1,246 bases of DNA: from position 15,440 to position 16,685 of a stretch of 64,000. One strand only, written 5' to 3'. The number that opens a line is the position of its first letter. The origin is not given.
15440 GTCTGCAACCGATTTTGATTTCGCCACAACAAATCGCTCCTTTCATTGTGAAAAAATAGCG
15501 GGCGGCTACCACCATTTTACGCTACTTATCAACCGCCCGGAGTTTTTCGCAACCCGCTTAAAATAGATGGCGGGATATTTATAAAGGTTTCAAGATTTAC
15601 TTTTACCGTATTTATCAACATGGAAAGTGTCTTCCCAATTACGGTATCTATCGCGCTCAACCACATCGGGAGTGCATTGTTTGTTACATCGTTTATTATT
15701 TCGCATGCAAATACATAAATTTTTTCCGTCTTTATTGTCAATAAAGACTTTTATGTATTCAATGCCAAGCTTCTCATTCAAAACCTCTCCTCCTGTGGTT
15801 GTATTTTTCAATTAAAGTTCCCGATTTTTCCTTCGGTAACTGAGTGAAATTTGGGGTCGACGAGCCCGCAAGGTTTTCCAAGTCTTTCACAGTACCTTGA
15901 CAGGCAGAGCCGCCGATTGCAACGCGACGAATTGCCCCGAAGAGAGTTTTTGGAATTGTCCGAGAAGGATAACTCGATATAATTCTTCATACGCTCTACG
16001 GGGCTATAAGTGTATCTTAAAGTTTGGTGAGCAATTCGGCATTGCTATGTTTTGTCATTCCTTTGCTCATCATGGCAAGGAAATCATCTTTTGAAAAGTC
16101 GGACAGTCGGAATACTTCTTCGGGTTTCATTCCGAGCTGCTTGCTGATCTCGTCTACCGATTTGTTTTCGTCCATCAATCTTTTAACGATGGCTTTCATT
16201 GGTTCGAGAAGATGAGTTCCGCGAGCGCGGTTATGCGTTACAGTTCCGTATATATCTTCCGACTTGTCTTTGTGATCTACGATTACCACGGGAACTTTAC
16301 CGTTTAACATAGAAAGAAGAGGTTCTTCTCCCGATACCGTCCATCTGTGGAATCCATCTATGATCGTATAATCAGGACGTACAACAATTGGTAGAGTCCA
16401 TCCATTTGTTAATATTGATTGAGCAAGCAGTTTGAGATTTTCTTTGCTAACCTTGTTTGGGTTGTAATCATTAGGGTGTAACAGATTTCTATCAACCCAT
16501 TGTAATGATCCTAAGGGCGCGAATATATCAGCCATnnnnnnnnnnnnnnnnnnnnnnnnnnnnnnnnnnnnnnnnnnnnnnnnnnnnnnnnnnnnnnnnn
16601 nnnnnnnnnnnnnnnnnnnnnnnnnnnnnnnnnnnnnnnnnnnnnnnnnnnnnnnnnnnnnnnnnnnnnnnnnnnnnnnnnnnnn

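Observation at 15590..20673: Prophage operon coupling a Na+/solute symporter to two PAPS-reductase-like/ParB-like pairs: candidate uncharacterised modification system with its own importer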

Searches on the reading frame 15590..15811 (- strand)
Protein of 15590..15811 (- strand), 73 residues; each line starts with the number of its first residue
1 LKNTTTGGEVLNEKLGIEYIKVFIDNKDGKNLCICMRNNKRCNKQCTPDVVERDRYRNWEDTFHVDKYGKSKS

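Call 3: search_protein_families(library=pfam, proteins=[window:15590-15811:-], max_evalue=0.01)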
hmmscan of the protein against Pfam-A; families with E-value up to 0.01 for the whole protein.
window:15590-15811:- (73 aa): 0 families

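Call 5: search_protein_families(library=phrogs, proteins=[window:15590-15811:-], max_evalue=0.001)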
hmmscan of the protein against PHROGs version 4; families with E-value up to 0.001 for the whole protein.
window:15590-15811:- (73 aa): 0 families

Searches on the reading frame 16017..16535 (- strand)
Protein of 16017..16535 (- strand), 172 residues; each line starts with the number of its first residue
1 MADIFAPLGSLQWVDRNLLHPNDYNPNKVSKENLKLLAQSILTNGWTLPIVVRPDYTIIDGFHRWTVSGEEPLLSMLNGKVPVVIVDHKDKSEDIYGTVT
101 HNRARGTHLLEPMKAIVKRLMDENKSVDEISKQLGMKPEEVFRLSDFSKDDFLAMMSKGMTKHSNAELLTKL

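Call 3: search_protein_families(library=pfam, proteins=[window:16017-16535:-], max_evalue=0.01)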
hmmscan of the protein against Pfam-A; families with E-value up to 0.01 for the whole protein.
window:16017-16535:- (172 aa): 1 family
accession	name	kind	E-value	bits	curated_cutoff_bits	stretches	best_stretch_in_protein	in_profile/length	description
PF02195.25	ParB_N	-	9.1e-08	32.5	26.3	1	11-91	3-83/95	ParB N-terminal domain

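Call 4: search_protein_families(library=ncbifam, proteins=[window:16017-16535:-], max_evalue=0.01)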
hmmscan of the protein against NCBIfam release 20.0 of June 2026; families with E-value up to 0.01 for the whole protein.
window:16017-16535:- (172 aa): 4 families
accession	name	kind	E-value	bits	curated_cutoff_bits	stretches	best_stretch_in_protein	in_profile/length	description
TIGR00180.1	parB_part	domain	8.3e-08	32.2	58.45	1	14-139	8-135/186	ParB/RepB/Spo0J family partition protein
TIGR04285.1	nucleoid_noc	exception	3.3e-06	26.7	315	1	18-135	9-125/255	nucleoid occlusion protein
TIGR03454.1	partition_RepB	equivalog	0.0015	17.9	201.5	0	80-124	101-146/325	plasmid partitioning protein RepB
TIGR03734.1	PRTRC_parB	hypoth_equivalog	0.0016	17.1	278.6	1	24-139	6-125/555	PRTRC system ParB family protein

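Call 5: search_protein_families(library=phrogs, proteins=[window:16017-16535:-], max_evalue=0.001)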
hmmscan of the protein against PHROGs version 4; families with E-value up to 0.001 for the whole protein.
window:16017-16535:- (172 aa): 14 families
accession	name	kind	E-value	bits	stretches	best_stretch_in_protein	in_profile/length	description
phrog_2159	-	DNA, RNA and nucleotide metabolism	1.1e-69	236.6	1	4-167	54-223/365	ParB-like partition protein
phrog_498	-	other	3.2e-15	56.7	1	13-127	37-150/633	DNA methyltransferase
phrog_26387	-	DNA, RNA and nucleotide metabolism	1.3e-11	45.4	1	19-143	18-143/252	ParB-like partition nuclease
phrog_620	-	DNA, RNA and nucleotide metabolism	1.6e-11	45.7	1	17-123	15-117/217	ParB-like partition protein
phrog_1033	-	DNA, RNA and nucleotide metabolism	7.3e-09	36.9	1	12-142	34-170/334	ParB-like partition protein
phrog_4715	-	DNA, RNA and nucleotide metabolism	2.4e-07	30.5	1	18-136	154-290/630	ParB-like partition protein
phrog_930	-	DNA, RNA and nucleotide metabolism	5.3e-07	30.7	1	17-93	13-84/223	ParB-like partition protein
phrog_8071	-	DNA, RNA and nucleotide metabolism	7.5e-07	29.7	1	17-87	13-78/389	ParB-like partition protein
phrog_9353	-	unknown function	9.8e-07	29.9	1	14-117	14-119/245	-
phrog_723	-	DNA, RNA and nucleotide metabolism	2.7e-06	28.3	1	11-71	13-76/223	ParB-like partition protein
phrog_6218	-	DNA, RNA and nucleotide metabolism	1.7e-05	25.2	1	17-141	11-135/506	ParB-like partition protein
phrog_3264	-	DNA, RNA and nucleotide metabolism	3e-05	24.8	1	27-93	65-129/337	ParB-like partition protein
phrog_18056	-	DNA, RNA and nucleotide metabolism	3.3e-05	23.9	1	15-67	7-58/387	ParB-like partition nuclease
phrog_5475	-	unknown function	7.1e-05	22.8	1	14-106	6-89/458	-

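Call 39: search_protein_families(library=padloc, proteins=[window:16017-16535:-], max_evalue=0.01)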
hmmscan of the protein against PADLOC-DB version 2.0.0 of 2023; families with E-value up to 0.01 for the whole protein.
window:16017-16535:- (172 aa): 0 families

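Call 88: search_solved_structures(query=window:16017-16535:-, max_evalue=1)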
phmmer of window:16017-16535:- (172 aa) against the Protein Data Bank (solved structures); distinct sequences matched with E-value up to 1: 9.
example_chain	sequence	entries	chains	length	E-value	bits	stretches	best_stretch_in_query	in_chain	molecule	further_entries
8vd6_A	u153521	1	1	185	0.00012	25.1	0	111-168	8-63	CAP REPEAT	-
7ol9_A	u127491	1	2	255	0.0028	20.6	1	16-136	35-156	Nucleoid occlusion protein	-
7o0n_A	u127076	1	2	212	0.0049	19.8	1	27-140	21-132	ParB family protein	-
7bnk_A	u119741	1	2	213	0.0066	19.4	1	27-139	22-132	ParB family protein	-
1vz0_A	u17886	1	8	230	0.0086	19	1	19-102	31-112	Chromosome-partitioning protein Spo0J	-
7bnr_A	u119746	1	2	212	0.009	19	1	28-140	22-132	ParB family protein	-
4umk_A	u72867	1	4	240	0.024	17.6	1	19-116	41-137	PROBABLE CHROMOSOME-PARTITIONING PROTEIN PARB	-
1vk1_A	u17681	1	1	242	0.13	15.2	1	53-130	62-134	Conserved hypothetical protein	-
6sdk_A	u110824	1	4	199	0.52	13.2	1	19-66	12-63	Stage 0 sporulation protein J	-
